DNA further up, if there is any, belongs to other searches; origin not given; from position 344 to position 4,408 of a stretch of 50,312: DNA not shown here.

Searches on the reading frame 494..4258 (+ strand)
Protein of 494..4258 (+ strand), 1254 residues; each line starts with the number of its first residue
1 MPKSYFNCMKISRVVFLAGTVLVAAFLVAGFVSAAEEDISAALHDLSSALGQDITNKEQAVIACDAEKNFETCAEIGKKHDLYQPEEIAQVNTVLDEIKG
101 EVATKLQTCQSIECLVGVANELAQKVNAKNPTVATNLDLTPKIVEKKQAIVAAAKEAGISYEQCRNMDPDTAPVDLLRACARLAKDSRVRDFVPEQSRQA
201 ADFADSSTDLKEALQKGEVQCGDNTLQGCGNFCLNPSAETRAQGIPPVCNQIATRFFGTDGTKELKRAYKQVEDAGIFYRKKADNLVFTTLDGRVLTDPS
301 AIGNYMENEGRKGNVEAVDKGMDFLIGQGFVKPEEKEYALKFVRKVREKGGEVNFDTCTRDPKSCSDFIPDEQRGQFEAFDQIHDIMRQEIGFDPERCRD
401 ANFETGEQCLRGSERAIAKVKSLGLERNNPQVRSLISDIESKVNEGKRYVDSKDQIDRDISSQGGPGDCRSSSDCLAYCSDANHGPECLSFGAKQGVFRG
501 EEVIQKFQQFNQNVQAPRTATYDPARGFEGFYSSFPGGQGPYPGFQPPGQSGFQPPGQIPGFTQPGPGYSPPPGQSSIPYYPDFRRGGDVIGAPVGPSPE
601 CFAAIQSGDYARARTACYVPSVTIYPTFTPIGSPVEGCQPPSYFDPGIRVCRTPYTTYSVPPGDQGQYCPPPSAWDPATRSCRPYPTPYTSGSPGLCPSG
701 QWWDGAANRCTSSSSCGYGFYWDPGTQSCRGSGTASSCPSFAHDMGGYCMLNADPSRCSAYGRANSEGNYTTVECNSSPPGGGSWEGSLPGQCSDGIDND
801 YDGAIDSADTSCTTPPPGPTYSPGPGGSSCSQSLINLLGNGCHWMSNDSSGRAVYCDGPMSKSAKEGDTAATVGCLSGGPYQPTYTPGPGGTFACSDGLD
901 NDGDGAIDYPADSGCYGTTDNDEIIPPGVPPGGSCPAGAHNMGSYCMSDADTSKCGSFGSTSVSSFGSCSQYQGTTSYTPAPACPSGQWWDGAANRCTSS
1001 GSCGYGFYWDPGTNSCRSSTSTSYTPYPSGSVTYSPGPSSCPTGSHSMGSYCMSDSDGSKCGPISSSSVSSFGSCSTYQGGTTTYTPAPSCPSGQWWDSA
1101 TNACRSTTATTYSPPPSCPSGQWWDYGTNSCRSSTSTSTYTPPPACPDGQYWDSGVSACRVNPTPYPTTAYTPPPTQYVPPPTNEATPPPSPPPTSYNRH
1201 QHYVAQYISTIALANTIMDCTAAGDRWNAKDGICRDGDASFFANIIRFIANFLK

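Call 3: search_protein_families(library=pfam, proteins=[window:494-4258:+], max_evalue=0.01)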
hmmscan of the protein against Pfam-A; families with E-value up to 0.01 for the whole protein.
window:494-4258:+ (1254 aa): 1 family
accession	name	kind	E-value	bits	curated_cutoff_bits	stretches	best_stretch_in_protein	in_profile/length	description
PF01607.29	CBM_14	-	3.3e-09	37.2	22.1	0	1073-1107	13-47/53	Chitin binding Peritrophin-A domain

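Call 15: find_encoding_contigs(protein=window:494-4258:+, flank=10000, max_places=4)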
Protein window:494-4258:+ (1254 aa): no gene with exactly this product is on record in the collection.
